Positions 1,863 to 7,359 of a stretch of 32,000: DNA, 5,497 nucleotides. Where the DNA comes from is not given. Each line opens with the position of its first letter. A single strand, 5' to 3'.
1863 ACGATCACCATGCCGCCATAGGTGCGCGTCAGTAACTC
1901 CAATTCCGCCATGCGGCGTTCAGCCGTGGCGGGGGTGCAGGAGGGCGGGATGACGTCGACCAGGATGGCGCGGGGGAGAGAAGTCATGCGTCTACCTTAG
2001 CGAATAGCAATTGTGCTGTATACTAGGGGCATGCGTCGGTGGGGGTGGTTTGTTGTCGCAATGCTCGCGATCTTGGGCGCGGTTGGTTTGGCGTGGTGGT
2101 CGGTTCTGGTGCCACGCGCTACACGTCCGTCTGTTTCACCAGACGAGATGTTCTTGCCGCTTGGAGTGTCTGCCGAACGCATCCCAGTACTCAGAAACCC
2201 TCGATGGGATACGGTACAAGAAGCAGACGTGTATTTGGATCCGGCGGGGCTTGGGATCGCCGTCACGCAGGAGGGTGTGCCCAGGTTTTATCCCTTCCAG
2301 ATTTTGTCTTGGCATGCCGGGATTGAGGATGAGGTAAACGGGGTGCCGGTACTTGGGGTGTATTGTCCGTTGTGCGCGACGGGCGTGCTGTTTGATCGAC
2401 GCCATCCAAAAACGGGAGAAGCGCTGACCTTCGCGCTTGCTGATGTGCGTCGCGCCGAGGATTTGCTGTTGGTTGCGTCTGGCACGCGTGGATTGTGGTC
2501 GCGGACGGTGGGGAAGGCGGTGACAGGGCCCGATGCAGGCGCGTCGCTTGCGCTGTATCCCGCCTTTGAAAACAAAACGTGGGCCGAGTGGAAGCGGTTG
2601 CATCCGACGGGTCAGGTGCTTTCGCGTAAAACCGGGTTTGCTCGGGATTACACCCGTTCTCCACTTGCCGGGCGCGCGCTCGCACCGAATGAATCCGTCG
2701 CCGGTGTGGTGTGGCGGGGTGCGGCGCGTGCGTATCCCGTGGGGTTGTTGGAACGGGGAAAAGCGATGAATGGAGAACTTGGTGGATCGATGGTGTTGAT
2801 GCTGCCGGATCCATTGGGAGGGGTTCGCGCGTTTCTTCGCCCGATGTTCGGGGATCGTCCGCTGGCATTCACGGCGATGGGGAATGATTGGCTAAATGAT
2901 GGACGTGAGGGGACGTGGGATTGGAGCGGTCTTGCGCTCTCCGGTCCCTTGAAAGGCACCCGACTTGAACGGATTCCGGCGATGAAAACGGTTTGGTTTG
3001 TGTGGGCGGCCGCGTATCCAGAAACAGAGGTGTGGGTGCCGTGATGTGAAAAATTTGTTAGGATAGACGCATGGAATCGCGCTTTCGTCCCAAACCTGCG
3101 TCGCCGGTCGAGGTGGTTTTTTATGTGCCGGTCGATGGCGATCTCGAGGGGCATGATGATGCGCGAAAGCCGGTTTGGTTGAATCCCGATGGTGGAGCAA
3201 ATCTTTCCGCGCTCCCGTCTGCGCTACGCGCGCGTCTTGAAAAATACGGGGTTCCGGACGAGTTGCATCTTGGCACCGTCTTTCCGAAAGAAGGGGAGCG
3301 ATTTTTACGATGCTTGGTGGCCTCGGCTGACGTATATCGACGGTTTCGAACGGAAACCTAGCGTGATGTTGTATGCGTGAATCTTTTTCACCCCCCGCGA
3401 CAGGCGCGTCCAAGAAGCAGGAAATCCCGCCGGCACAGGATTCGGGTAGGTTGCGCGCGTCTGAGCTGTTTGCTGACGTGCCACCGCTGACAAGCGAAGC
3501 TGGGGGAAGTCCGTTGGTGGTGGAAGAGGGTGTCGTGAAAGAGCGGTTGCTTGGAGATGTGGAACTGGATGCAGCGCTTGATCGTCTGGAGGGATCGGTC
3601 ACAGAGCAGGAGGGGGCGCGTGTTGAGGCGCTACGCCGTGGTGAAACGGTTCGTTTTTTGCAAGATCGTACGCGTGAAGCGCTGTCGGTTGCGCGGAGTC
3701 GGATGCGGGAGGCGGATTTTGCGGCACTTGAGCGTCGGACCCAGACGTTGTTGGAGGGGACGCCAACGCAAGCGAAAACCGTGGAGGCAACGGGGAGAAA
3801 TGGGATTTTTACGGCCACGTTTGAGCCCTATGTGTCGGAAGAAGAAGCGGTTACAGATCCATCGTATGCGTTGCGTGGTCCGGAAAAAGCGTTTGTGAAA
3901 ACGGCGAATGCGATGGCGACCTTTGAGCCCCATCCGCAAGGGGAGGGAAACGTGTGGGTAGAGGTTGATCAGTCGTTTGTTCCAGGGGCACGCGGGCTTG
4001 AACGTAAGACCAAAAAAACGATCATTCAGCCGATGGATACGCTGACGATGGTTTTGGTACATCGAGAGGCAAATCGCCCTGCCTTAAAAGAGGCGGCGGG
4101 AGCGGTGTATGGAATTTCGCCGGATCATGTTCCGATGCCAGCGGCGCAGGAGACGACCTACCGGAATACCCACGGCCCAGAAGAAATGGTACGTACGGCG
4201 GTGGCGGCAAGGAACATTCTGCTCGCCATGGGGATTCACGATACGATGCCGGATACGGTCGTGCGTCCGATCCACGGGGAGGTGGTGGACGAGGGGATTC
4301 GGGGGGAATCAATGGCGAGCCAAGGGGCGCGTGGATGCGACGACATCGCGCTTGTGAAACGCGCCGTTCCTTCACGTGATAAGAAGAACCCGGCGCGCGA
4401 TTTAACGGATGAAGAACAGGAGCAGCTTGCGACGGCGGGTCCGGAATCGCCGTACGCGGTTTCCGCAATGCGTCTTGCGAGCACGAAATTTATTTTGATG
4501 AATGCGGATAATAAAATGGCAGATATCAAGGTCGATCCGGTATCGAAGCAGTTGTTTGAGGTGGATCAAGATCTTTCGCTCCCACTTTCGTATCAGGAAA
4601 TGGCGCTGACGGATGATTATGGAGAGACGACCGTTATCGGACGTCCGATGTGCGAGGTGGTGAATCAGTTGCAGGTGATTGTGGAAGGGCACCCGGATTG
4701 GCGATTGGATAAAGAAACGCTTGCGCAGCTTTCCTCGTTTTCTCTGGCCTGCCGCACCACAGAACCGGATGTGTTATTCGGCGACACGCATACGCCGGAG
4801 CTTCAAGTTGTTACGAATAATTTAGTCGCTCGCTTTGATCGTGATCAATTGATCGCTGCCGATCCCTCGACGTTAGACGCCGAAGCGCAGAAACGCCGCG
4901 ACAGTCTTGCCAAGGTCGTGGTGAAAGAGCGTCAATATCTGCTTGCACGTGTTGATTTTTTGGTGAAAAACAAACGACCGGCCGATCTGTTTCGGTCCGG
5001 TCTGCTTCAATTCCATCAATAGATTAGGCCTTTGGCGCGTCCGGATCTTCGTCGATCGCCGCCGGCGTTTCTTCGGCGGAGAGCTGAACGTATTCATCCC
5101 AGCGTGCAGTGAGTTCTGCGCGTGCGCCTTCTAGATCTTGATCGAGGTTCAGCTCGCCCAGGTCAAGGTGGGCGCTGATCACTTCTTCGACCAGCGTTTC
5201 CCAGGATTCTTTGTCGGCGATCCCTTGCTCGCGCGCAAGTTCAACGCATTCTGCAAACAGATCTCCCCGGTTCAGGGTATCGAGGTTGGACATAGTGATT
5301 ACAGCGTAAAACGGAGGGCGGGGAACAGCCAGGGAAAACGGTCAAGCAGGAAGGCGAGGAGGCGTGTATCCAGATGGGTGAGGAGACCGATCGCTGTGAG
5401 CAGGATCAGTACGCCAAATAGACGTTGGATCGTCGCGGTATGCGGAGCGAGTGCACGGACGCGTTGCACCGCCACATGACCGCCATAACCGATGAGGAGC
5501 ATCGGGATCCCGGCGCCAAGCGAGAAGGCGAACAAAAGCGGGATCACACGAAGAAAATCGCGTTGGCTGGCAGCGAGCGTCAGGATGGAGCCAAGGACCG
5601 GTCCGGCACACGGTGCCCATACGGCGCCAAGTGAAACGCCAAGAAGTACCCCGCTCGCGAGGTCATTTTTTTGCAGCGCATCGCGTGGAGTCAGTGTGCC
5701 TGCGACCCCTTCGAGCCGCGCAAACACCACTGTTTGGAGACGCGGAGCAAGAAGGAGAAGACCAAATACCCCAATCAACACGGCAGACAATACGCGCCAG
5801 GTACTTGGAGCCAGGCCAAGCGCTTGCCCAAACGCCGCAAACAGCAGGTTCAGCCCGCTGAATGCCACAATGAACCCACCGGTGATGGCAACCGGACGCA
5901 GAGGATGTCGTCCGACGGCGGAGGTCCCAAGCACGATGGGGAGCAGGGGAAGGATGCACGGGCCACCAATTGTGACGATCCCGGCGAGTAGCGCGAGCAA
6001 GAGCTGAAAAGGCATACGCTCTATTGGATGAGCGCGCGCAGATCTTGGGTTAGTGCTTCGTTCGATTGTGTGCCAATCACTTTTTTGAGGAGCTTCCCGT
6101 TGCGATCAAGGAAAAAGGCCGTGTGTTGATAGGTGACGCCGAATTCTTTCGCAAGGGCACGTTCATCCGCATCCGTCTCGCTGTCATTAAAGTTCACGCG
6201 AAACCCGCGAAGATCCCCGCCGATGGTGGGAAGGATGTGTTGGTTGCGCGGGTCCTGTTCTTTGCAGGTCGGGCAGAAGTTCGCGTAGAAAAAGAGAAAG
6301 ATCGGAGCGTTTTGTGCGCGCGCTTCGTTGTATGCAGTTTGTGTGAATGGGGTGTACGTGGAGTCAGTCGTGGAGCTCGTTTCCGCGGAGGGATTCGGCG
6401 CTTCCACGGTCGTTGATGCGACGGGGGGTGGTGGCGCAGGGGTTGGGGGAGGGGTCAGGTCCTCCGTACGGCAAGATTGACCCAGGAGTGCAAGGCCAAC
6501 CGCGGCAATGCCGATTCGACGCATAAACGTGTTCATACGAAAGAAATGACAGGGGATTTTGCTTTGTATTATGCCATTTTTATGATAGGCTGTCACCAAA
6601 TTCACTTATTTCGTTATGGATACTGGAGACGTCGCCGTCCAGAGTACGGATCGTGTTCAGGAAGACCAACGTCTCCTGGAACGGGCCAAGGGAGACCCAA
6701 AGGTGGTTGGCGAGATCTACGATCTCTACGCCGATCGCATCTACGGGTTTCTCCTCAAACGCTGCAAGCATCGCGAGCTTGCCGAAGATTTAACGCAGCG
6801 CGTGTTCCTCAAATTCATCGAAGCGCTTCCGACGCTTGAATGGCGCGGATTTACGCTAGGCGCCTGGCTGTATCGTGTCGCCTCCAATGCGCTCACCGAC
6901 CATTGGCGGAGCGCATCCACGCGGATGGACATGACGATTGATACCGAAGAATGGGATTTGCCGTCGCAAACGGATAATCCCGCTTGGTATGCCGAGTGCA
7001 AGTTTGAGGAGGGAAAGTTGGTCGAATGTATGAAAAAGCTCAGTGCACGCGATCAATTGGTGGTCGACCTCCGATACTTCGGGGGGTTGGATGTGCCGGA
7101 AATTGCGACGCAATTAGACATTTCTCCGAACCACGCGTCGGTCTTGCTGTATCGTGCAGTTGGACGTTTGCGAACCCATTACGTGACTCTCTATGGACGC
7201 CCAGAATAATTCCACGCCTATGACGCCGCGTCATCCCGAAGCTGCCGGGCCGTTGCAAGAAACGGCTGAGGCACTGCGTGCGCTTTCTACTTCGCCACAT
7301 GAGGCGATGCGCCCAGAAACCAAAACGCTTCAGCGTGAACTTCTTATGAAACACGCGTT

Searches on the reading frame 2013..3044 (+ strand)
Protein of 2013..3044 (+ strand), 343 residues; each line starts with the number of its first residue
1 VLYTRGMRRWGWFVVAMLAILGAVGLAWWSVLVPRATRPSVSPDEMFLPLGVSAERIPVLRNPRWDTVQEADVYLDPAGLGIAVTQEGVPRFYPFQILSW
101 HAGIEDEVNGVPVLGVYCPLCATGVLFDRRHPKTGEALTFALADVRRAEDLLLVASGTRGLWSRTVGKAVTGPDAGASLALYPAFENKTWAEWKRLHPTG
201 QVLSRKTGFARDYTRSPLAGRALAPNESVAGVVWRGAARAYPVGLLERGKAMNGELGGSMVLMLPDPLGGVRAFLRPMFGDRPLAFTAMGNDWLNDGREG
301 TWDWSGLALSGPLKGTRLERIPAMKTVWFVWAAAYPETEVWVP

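Call 73: search_protein_families(library=pfam, proteins=[window:2013-3044:+], max_evalue=0.0001)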
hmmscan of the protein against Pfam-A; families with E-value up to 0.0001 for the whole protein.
window:2013-3044:+ (343 aa): 1 family
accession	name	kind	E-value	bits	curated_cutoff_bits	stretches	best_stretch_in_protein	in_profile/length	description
PF11376.13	DUF3179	-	1.1e-49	169.8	27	2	56-218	3-162/292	Protein of unknown function (DUF3179)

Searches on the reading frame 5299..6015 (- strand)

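Call 73: search_protein_families(library=pfam, proteins=[window:5299-6015:-], max_evalue=0.0001)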
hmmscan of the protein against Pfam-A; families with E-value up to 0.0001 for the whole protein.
window:5299-6015:- (238 aa): 2 families
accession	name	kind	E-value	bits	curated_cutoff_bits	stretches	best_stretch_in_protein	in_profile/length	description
PF02683.22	DsbD_TM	-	1.9e-12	47.4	27.1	1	5-214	5-217/219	Cytochrome C biogenesis protein transmembrane domain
PF13386.12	DsbD_2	-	9.7e-09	35.8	24.9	1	8-208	2-197/199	Cytochrome C biogenesis protein transmembrane region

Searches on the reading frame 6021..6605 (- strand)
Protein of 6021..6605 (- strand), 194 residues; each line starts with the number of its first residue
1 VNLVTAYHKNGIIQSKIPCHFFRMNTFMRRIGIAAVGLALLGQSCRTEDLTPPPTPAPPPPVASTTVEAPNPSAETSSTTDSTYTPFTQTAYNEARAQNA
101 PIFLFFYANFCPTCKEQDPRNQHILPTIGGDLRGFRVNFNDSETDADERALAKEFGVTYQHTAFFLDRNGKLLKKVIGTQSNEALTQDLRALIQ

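Call 73: search_protein_families(library=pfam, proteins=[window:6021-6605:-], max_evalue=0.0001)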
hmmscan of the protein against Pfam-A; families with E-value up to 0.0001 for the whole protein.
window:6021-6605:- (194 aa): 1 family
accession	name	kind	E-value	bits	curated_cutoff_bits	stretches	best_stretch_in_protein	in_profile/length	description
PF00085.26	Thioredoxin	-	6.6e-08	32.9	23.5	1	87-190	5-102/103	Thioredoxin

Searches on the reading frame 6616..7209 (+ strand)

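Call 73: search_protein_families(library=pfam, proteins=[window:6616-7209:+], max_evalue=0.0001)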
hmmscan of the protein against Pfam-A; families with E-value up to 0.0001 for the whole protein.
window:6616-7209:+ (197 aa): 3 families
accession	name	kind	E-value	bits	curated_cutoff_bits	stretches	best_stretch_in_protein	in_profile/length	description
PF04542.20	Sigma70_r2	-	1.1e-15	57.7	24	1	35-101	2-69/71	Sigma-70 region 2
PF08281.18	Sigma70_r4_2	-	4.2e-10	39.6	25.7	1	134-185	3-54/54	Sigma-70, region 4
PF04545.22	Sigma70_r4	-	9.8e-08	31.8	24.1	1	138-186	1-49/50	Sigma-70, region 4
